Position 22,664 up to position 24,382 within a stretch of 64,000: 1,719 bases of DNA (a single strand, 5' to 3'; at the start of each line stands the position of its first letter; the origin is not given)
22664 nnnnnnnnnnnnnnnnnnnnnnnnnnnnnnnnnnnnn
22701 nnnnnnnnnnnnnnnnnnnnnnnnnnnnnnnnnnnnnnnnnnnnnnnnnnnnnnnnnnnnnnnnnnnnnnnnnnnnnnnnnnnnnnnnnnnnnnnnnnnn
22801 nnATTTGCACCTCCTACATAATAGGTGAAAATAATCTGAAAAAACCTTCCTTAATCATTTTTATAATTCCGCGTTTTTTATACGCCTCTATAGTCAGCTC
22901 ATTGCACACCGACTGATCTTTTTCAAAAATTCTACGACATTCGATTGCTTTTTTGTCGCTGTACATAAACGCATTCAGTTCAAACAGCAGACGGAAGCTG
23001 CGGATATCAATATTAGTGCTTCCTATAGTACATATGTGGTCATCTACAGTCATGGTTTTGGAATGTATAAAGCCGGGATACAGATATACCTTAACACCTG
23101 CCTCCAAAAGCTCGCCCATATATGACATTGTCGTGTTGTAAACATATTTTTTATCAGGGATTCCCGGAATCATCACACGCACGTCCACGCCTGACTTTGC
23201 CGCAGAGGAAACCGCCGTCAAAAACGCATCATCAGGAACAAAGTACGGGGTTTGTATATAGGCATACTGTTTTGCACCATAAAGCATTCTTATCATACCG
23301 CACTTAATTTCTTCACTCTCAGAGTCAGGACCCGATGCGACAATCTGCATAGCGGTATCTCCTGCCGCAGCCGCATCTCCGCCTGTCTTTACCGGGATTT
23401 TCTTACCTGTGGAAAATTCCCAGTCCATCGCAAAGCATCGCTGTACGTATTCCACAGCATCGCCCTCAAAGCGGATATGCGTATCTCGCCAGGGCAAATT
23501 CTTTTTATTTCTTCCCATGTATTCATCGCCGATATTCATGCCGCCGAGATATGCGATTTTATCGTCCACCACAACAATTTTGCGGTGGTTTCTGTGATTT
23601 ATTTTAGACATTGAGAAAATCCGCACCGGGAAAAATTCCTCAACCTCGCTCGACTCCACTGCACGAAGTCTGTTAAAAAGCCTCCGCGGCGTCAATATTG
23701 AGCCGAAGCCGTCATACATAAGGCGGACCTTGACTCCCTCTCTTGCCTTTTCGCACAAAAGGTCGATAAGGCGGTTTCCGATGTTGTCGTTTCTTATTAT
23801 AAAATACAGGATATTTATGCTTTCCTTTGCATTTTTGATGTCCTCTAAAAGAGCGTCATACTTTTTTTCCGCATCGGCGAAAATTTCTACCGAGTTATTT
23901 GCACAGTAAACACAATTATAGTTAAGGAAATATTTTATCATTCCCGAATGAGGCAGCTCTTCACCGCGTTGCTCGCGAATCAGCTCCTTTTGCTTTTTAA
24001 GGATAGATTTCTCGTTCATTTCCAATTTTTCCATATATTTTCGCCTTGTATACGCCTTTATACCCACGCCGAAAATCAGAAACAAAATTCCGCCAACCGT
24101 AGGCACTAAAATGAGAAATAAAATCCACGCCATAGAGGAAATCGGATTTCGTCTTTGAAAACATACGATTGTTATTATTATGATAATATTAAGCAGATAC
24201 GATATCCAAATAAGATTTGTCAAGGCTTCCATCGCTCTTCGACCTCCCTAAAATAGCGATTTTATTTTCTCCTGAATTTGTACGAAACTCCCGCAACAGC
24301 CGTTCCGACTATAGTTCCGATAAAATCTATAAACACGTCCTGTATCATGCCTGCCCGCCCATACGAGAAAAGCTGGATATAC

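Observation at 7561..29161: attR-like and attL-like ends of one tRNA-Lys-integrating element lie 21 kb apart in inverted orientation around core genes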

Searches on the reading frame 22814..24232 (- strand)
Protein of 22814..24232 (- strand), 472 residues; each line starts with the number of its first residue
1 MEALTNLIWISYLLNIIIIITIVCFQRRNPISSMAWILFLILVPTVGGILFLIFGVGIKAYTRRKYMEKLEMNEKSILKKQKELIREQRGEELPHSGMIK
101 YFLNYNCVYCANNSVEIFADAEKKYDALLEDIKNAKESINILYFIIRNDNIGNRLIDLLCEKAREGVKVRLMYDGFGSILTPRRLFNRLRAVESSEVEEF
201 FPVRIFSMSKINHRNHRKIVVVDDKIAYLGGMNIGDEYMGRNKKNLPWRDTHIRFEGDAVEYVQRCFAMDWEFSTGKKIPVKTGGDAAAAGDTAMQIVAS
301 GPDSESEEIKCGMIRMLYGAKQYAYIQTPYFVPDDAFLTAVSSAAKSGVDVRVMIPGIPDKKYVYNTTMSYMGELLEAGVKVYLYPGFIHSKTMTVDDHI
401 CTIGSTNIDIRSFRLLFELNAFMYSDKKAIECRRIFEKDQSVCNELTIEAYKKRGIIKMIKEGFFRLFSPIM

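Call 81: search_protein_families(library=pfam, proteins=[window:22814-24232:-], max_evalue=0.00001)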
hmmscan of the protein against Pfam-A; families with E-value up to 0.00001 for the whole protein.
window:22814-24232:- (472 aa): 3 families
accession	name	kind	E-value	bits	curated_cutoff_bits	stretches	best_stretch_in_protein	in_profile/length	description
PF13091.12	PLDc_2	-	4.2e-44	150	27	2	313-439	1-131/132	PLD-like domain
PF00614.28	PLDc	-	3.2e-16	59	21.9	1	214-238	4-28/28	Phospholipase D Active site motif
PF13396.11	PLDc_N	-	2.4e-08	34.3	23.3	1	14-55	2-41/42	Phospholipase_D-nuclease N-terminal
